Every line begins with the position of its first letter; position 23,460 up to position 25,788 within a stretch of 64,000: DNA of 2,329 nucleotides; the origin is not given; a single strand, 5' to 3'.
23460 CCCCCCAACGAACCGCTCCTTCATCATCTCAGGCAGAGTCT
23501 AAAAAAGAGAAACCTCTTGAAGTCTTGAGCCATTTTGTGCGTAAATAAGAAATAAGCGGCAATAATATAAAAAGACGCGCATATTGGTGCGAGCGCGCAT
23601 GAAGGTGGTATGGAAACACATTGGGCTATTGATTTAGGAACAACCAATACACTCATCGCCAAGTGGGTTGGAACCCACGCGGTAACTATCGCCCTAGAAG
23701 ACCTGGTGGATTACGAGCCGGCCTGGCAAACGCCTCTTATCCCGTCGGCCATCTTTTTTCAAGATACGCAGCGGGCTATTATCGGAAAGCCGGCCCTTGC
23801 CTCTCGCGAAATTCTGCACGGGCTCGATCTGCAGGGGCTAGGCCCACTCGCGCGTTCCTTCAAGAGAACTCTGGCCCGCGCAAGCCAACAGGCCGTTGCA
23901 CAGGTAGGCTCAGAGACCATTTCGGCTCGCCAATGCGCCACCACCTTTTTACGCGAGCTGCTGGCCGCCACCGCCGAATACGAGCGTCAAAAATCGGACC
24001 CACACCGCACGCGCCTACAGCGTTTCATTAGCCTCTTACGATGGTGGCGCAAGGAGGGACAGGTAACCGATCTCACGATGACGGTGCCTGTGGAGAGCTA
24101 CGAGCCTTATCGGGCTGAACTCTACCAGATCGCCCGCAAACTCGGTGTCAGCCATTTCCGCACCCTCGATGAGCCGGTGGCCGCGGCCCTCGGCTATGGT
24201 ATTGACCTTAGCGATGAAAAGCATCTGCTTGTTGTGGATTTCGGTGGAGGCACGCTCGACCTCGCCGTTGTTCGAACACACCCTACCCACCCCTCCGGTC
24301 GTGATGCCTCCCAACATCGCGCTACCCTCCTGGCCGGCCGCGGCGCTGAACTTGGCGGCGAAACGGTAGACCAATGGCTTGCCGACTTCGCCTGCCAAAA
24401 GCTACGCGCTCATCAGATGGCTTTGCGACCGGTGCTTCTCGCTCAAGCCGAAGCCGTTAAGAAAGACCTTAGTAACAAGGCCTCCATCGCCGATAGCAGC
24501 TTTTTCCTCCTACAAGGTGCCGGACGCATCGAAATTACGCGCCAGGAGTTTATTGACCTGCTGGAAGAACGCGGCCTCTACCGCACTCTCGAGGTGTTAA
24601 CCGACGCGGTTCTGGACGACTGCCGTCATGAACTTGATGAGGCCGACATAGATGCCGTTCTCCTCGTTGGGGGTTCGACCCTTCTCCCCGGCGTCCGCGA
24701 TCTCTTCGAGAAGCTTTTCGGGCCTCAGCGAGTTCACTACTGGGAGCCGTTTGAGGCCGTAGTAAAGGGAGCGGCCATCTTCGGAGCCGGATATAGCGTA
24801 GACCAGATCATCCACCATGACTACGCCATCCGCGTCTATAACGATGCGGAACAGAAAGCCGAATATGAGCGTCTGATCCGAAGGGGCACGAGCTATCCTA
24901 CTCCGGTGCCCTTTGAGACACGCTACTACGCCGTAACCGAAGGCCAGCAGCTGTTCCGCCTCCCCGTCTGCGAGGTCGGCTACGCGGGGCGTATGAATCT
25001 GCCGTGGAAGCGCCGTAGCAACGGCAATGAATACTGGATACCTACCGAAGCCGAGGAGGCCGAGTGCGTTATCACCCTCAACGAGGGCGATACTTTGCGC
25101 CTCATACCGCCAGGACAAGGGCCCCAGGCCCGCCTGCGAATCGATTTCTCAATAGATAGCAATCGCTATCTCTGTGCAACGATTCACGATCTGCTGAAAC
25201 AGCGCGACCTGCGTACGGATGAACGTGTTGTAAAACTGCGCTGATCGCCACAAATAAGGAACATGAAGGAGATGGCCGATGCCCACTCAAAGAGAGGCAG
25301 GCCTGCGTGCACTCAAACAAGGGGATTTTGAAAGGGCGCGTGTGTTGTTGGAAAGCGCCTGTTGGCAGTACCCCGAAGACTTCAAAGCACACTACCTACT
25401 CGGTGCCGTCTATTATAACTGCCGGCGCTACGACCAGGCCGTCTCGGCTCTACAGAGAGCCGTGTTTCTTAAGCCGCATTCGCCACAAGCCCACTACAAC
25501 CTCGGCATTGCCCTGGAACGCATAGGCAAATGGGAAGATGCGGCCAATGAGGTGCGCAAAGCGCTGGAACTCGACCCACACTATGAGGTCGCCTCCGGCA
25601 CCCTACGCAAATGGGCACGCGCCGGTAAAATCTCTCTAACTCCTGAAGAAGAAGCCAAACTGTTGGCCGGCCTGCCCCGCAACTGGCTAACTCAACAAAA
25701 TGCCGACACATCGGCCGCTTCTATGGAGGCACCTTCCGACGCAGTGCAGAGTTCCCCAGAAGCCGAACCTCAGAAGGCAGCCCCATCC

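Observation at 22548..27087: Same-strand cluster of two ASKHA ATPases (BadF-type kinase-like and a truncated Hsp70-like) followed by a TPR / PT-rich / DUF4190-like membrane-anchored protein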

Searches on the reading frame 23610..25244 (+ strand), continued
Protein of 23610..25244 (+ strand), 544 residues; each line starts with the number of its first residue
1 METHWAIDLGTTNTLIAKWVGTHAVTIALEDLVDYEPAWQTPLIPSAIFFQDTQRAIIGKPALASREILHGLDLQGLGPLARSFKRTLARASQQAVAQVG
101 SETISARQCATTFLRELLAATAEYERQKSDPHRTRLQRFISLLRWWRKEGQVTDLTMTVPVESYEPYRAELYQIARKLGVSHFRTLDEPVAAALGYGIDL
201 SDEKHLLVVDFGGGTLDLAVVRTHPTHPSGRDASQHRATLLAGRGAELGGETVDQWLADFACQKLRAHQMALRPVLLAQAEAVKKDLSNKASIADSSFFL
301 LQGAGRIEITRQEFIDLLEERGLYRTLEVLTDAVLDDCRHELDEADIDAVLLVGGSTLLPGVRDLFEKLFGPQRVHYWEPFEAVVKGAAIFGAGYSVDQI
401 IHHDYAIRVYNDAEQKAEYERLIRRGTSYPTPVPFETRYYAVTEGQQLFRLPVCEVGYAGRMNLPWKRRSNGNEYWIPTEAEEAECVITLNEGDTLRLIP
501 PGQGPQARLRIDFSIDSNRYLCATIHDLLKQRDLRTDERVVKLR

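Call 84: search_protein_families(library=pfam, proteins=[P0213, P0216, P0226, P0228, P0233, P0235, P0241, P0183, P0208, P0234], max_evalue=0.00001)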
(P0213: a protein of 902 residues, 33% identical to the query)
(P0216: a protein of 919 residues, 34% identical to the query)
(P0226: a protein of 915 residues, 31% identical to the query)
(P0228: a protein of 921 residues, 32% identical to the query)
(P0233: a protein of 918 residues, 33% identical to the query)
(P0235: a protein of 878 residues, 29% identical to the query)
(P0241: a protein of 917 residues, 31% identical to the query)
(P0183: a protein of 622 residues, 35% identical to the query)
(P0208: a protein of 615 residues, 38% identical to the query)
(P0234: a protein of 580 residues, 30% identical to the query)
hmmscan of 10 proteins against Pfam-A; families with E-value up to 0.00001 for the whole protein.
P0213 (902 aa): 5 families
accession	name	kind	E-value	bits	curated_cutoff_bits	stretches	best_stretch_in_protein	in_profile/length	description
PF13646.12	HEAT_2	-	1.9e-30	105.4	27.7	2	698-763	19-85/88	HEAT repeats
PF00012.26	HSP70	-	9.6e-25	87.3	20.6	1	122-374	132-372/599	Hsp70 protein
PF02985.28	HEAT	-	4.3e-14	51.7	23.5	0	651-675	3-27/31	HEAT repeat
PF03130.22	HEAT_PBS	-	1.3e-11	44.2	20.9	0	726-752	1-27/27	PBS lyase HEAT-like repeat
PF06723.19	MreB_Mbl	-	9.2e-08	31.7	27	0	124-190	94-161/327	MreB/Mbl protein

P0216 (919 aa): 3 families
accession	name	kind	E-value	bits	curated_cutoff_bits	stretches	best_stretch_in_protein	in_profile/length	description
PF13646.12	HEAT_2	-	5.9e-28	97.4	27.7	2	699-773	1-75/88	HEAT repeats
PF00012.26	HSP70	-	9.9e-20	70.7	20.6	1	157-371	162-368/599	Hsp70 protein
PF02985.28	HEAT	-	6.4e-13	48.1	23.5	0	638-664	3-29/31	HEAT repeat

P0226 (915 aa): 5 families
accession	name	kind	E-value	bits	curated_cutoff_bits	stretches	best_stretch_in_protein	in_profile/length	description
PF13646.12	HEAT_2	-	1e-26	93.5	27.7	2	684-762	7-87/88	HEAT repeats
PF00012.26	HSP70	-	7.3e-25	87.7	20.6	1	156-374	162-368/599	Hsp70 protein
PF02985.28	HEAT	-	1.9e-11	43.5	23.5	0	648-670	3-25/31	HEAT repeat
PF03130.22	HEAT_PBS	-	8.5e-11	41.7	20.9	0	723-749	1-27/27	PBS lyase HEAT-like repeat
PF06723.19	MreB_Mbl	-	6e-10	38.9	27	0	290-376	233-317/327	MreB/Mbl protein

P0228 (921 aa): 2 families
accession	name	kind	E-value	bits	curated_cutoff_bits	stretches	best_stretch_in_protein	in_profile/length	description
PF00012.26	HSP70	-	1.1e-24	87.1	20.6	1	154-354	162-351/599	Hsp70 protein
PF13646.12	HEAT_2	-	1.1e-22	80.6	27.7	2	665-733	3-71/88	HEAT repeats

P0233 (918 aa): 4 families
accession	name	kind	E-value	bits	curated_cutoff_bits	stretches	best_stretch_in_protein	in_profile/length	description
PF13646.12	HEAT_2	-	2.2e-24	86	27.7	1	722-792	2-73/88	HEAT repeats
PF00012.26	HSP70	-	2.3e-21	76.1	20.6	1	156-374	163-368/599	Hsp70 protein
PF02985.28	HEAT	-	3.2e-10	39.7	23.5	0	601-620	7-26/31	HEAT repeat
PF06723.19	MreB_Mbl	-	4.5e-07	29.5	27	0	103-196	69-164/327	MreB/Mbl protein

P0235 (878 aa): 5 families
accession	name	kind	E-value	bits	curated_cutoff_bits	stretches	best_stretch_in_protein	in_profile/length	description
PF13646.12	HEAT_2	-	2.2e-32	111.6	27.7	2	644-729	3-88/88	HEAT repeats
PF00012.26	HSP70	-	4.6e-30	104.9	20.6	1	150-372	159-369/599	Hsp70 protein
PF03130.22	HEAT_PBS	-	1.1e-13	50.6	20.9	0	691-713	3-25/27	PBS lyase HEAT-like repeat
PF02985.28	HEAT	-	2.5e-11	43.2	23.5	0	645-668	4-27/31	HEAT repeat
PF06723.19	MreB_Mbl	-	5.3e-07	29.2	27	0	122-193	91-163/327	MreB/Mbl protein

P0241 (917 aa): 4 families
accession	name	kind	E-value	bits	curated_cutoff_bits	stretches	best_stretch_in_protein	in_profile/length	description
PF13646.12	HEAT_2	-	3.7e-28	98.1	27.7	2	691-763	13-85/88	HEAT repeats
PF00012.26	HSP70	-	5.4e-20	71.6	20.6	1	158-375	164-369/599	Hsp70 protein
PF02985.28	HEAT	-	8.2e-06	26.1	23.5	0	650-674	3-27/31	HEAT repeat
PF06723.19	MreB_Mbl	-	9.9e-06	25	27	0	336-378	277-319/327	MreB/Mbl protein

P0183 (622 aa): 2 families
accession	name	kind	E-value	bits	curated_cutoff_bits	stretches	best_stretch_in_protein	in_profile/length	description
PF00012.26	HSP70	-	2.4e-29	102.5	20.6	1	167-477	107-388/599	Hsp70 protein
PF06723.19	MreB_Mbl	-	5.2e-19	68.7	27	1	166-277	66-174/327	MreB/Mbl protein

P0208 (615 aa): 2 families
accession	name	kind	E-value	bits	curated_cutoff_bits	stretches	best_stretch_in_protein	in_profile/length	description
PF00012.26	HSP70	-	1.3e-29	103.3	20.6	2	236-393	212-368/599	Hsp70 protein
PF06723.19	MreB_Mbl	-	8.9e-11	41.6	27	0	234-398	166-320/327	MreB/Mbl protein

P0234 (580 aa): 2 families
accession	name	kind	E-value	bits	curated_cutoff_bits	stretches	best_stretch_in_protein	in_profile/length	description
PF00012.26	HSP70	-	1.1e-22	80.4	20.6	1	267-421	212-371/599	Hsp70 protein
PF06723.19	MreB_Mbl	-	3.4e-07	29.9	27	0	186-228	121-164/327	MreB/Mbl protein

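Call 98: find_encoding_contigs(protein=P0143, flank=5000, max_places=1)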
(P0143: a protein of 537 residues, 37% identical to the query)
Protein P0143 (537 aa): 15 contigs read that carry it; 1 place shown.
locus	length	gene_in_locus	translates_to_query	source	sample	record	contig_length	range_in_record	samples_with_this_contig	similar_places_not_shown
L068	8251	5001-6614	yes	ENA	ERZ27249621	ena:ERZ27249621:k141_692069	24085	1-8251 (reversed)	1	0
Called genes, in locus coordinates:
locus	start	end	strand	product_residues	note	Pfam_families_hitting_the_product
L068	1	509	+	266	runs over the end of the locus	-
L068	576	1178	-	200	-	-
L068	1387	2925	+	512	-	PF00004:AAA, PF17862:AAA_lid_3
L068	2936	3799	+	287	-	PF03781:FGE-sulfatase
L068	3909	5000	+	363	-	PF01025:GrpE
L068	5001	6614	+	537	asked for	PF00012:HSP70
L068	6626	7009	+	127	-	PF06868:DUF1257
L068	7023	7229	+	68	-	PF11211:DUF2997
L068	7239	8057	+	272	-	PF03781:FGE-sulfatase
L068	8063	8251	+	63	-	?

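Call 99: find_encoding_contigs(protein=P0166, flank=5000, max_places=1)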
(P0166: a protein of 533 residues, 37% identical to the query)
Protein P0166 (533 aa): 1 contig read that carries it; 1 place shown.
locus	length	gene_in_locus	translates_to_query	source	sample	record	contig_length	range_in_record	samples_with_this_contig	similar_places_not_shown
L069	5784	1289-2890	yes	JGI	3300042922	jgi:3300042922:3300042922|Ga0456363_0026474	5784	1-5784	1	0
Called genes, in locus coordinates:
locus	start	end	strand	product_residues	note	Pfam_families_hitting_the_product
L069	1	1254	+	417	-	?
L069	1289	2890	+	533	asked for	PF06723:MreB_Mbl (faint), PF00012:HSP70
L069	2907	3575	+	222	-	PF01025:GrpE (faint)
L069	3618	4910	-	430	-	-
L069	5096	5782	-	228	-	?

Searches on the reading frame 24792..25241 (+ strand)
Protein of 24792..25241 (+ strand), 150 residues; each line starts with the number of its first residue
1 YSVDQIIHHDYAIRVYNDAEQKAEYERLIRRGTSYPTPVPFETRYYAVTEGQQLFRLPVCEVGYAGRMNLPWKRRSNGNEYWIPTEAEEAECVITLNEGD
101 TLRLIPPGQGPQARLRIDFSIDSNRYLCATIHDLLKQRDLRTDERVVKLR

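Call 81: search_solved_structures(query=A6, max_evalue=1, show_alignments=2)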
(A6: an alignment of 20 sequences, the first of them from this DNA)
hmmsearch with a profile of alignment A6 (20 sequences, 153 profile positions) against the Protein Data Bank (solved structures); distinct sequences matched with E-value up to 1: 43.
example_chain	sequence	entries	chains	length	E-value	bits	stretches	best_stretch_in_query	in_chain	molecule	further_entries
4wv5_A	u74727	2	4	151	0.00021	24.3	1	109-140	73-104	Heat shock 70 kDa protein 1A/1B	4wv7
6jpv_A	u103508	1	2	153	0.00028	23.9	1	109-140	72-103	Heat shock 70 kDa protein 1A,Aminoacyl tRNA synthase complex-interacting multifunctional p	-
5xi9_A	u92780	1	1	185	0.00031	23.8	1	109-140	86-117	Heat shock 70 kDa protein 1A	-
6k39_A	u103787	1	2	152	0.00032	23.7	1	109-140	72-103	Heat shock 70 kDa protein 1A,Aminoacyl tRNA synthase complex-interacting multifunctional p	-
5xir_A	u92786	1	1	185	0.00032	23.7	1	109-140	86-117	Heat shock 70 kDa protein 1A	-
3n8e_A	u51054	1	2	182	0.00055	23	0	25-65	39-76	Stress-70 protein, mitochondrial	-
4po2_A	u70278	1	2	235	0.00079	22.5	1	109-140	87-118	Heat shock 70 kDa protein 1A/1B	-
31gn_A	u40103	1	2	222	0.0009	22.3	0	108-141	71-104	Import motor subunit, mitochondrial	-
3dob_A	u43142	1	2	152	0.0011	22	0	109-139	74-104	Heat shock 70 kDa protein F44E5.5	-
5gjj_A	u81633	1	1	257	0.0011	22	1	109-140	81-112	Heat shock 70 kDa protein 1A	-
3h0x_A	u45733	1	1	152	0.0011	22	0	109-136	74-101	78 kDa glucose-regulated protein homolog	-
1ckr_A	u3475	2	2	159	0.0012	21.9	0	109-139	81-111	HEAT SHOCK SUBSTRATE BINDING DOMAIN OF HSC-70 | PROTEIN (HEAT SHOCK COGNATE 70 KD PROTEIN 1)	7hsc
5e85_A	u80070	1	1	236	0.004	20.2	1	108-136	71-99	78 kDa glucose-regulated protein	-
5fpn_A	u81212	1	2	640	0.0057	19.7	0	109-138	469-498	HEAT SHOCK-RELATED 70 KDA PROTEIN 2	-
6zhi_A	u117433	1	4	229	0.0086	19.1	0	109-136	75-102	Heat shock protein 70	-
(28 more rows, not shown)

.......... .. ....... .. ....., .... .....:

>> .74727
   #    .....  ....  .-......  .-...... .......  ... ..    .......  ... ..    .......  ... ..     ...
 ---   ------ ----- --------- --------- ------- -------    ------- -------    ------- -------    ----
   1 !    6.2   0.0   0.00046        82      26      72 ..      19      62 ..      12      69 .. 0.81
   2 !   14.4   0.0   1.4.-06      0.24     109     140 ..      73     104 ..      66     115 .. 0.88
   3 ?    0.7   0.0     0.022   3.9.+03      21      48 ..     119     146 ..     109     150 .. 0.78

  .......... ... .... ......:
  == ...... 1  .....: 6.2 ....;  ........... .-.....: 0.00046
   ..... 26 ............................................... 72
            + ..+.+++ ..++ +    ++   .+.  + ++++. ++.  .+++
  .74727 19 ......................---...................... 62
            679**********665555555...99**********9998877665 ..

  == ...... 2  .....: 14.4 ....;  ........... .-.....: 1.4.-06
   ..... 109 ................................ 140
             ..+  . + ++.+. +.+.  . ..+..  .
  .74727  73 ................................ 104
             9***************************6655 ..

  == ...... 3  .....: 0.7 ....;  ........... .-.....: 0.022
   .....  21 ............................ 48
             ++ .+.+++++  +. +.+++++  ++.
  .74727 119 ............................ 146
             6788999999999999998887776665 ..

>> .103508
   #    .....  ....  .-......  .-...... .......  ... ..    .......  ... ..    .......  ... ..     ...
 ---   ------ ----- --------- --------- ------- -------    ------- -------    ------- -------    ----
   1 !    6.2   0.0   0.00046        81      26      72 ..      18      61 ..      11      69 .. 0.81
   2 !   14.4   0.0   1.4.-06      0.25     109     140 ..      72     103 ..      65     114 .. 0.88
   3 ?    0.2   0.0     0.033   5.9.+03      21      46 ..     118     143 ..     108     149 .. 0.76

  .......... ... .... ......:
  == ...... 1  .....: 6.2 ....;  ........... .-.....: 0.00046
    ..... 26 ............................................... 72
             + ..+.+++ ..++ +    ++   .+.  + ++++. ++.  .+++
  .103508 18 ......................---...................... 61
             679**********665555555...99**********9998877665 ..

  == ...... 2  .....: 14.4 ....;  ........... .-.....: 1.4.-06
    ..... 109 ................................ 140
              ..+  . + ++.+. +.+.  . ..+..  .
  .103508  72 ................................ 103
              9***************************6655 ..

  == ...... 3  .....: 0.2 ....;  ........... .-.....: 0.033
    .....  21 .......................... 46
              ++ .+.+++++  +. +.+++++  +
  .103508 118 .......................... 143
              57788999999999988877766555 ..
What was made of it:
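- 23610..25244 (+): Lidless Hsp70-family ATPase, 544 aa. NBD is about aa 1-393, the conserved linker is ................, and the diverged SBDbeta is aa 404-542. The family-typical C-terminus is ...VVKLR. There is no alpha-helical lid. A profile of the C-terminal domain hits Hsp70 SBDbeta chains (call 81).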

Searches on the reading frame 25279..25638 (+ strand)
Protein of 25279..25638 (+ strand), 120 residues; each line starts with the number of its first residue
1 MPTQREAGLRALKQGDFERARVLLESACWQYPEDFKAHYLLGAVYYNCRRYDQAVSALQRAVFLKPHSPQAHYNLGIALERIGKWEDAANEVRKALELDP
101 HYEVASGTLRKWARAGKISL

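Call 67: find_homologous_proteins(query=window:25279-25638:+, max_evalue=0.00001)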
Query seq(120 aa) (120 aa): 7 proteins with E <= 0.00001 among 29 candidates.
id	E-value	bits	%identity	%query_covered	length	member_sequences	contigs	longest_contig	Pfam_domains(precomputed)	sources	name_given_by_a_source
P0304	6.4e-12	63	35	91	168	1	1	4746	PF13431.13,PF23914.2,PF13414.13,PF13176.13,PF13428.13,PF13374.13,PF14559.13,PF24575.2,PF13371.13,PF00515.35,PF12895.14,PF13424.13,PF21033.5,PF13432.13,PF13181.13,PF14561.13,PF07719.24,PF13174.13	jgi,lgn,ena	-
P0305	9.2e-10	56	35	78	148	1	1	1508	PF13431.13,PF23914.2,PF13414.13,PF13176.13,PF13428.13,PF13374.13,PF07721.21,PF14559.13,PF24575.2,PF13371.13,PF00515.35,PF13424.13,PF13432.13,PF13429.13,PF13181.13,PF14561.13,PF07719.24,PF13174.13,PF20308.5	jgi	jgi:tetratricopeptide (TPR) repeat protein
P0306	1.2e-8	53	51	54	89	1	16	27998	PF13431.13,PF23914.2,PF13414.13,PF13176.13,PF13428.13,PF14559.13,PF24575.2,PF13371.13,PF00515.35,PF12895.14,PF13424.13,PF13432.13,PF13181.13,PF07719.24,PF13174.13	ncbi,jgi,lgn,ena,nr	ncbi:MAG TPA: hypothetical protein DDW31_05805 [candidate division Zixibacteria bacterium]|jgi:Flp p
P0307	4.2e-8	51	51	54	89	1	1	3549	PF13431.13,PF23914.2,PF13414.13,PF13176.13,PF13428.13,PF14559.13,PF13371.13,PF00515.35,PF13424.13,PF13432.13,PF13181.13,PF07719.24,PF13174.13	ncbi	-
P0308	1.8e-7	49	49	54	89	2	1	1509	PF13431.13,PF23914.2,PF13414.13,PF13176.13,PF13428.13,PF14559.13,PF00515.35,PF12895.14,PF13424.13,PF13432.13,PF13181.13,PF07719.24,PF13174.13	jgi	jgi:Flp pilus assembly protein TadD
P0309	1.3e-6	46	39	63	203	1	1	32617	PF14559.13,PF13431.13,PF13414.13,PF00515.35,PF13424.13,PF13176.13,PF21033.5,PF13432.13,PF13428.13,PF13181.13,PF07719.24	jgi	jgi:tetratricopeptide (TPR) repeat protein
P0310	3.2e-6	45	44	49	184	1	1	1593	PF13431.13,PF23914.2,PF13414.13,PF13176.13,PF13428.13,PF13374.13,PF07721.21,PF14559.13,PF00515.35,PF13424.13,PF13432.13,PF13181.13,PF07719.24,PF13174.13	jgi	jgi:tetratricopeptide (TPR) repeat protein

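Call 71: find_homologous_proteins(query=A4, max_evalue=1e-10)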
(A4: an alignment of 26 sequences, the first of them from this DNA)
Query A4 (26 sequences) (118 aa, profile of the alignment): 213 proteins with E <= 1e-10 among 8000 candidates; the best 120 are listed.
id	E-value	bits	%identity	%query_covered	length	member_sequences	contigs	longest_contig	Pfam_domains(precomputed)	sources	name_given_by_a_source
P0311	3.2e-45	171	38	95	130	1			PF03704.24,PF13431.13,PF23914.2,PF13414.13,PF13428.13,PF14559.13,PF13371.13,PF00515.35,PF21033.5,PF13432.13,PF13181.13,PF14561.13,PF07719.24,PF13174.13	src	-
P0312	1.5e-44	168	47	98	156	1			PF13431.13,PF23914.2,PF13414.13,PF13428.13,PF14559.13,PF13371.13,PF00515.35,PF13424.13,PF21033.5,PF13432.13,PF13181.13,PF14561.13,PF07719.24,PF13174.13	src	-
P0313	1.6e-44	168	36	95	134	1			PF03704.24,PF13431.13,PF23914.2,PF13414.13,PF13428.13,PF14559.13,PF13371.13,PF00515.35,PF12895.14,PF13424.13,PF21033.5,PF13432.13,PF13181.13,PF14561.13,PF07719.24,PF13174.13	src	-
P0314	3.5e-39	151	45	94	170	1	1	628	PF13431.13,PF23914.2,PF13414.13,PF13176.13,PF13428.13,PF14559.13,PF00515.35,PF12895.14,PF13424.13,PF13432.13,PF13181.13,PF14561.13,PF07719.24,PF13174.13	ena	-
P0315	1.6e-35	139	41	83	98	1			PF13431.13,PF13414.13,PF13176.13,PF13428.13,PF07721.21,PF14559.13,PF13371.13,PF00515.35,PF12895.14,PF13424.13,PF13432.13,PF13181.13,PF14561.13,PF07719.24,PF13174.13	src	-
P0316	3.4e-31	125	43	86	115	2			PF03704.24,PF13431.13,PF23914.2,PF13414.13,PF13176.13,PF13428.13,PF14559.13,PF13371.13,PF00515.35,PF13424.13,PF13432.13,PF13181.13,PF07719.24,PF13174.13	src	-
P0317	1.5e-27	114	36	45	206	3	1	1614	PF13431.13,PF23914.2,PF25062.2,PF13414.13,PF13176.13,PF13428.13,PF13374.13,PF07721.21,PF14559.13,PF24575.2,PF13371.13,PF00515.35,PF12895.14,PF13424.13,PF21033.5,PF13432.13,PF13181.13,PF14561.13,PF07719.24,PF13174.13,PF20308.5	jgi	-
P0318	3.9e-27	112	36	54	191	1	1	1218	PF13431.13,PF23914.2,PF13414.13,PF13176.13,PF13428.13,PF13374.13,PF14559.13,PF13371.13,PF00515.35,PF12895.14,PF13424.13,PF21033.5,PF13432.13,PF13429.13,PF13181.13,PF07719.24,PF13174.13,PF20308.5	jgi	-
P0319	7.2e-26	108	47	92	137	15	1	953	PF03704.24,PF13431.13,PF23914.2,PF13414.13,PF13428.13,PF14559.13,PF13371.13,PF00515.35,PF12895.14,PF13432.13,PF13181.13,PF07719.24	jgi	jgi:Flp pilus assembly protein TadD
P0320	3.6e-25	106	46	86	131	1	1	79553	PF03704.24,PF13431.13,PF23914.2,PF13414.13,PF13176.13,PF13428.13,PF14559.13,PF13371.13,PF00515.35,PF12895.14,PF13424.13,PF13432.13,PF13181.13,PF07719.24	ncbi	-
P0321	5.2e-25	105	47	87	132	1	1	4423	PF03704.24,PF13431.13,PF23914.2,PF13414.13,PF13176.13,PF13428.13,PF14559.13,PF13371.13,PF00515.35,PF12895.14,PF13424.13,PF13432.13,PF13181.13,PF07719.24,PF13174.13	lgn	-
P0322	7.8e-25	105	43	92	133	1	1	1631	PF14559.13,PF03704.24,PF13431.13,PF23914.2,PF13414.13,PF00515.35,PF12895.14,PF13432.13,PF13428.13,PF13181.13,PF07719.24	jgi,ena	-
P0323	1.8e-24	104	39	89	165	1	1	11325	PF13431.13,PF23914.2,PF13414.13,PF13428.13,PF14559.13,PF13371.13,PF00515.35,PF12895.14,PF13424.13,PF21033.5,PF13432.13,PF13181.13,PF07719.24,PF13174.13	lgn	-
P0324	3.1e-24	103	38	84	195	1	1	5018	PF13431.13,PF23914.2,PF13414.13,PF13176.13,PF13428.13,PF13374.13,PF14559.13,PF24575.2,PF13371.13,PF00515.35,PF13424.13,PF21033.5,PF13432.13,PF13181.13,PF14561.13,PF07719.24,PF13174.13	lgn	-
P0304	3.3e-24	103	35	92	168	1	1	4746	PF13431.13,PF23914.2,PF13414.13,PF13176.13,PF13428.13,PF13374.13,PF14559.13,PF24575.2,PF13371.13,PF00515.35,PF12895.14,PF13424.13,PF21033.5,PF13432.13,PF13181.13,PF14561.13,PF07719.24,PF13174.13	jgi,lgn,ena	-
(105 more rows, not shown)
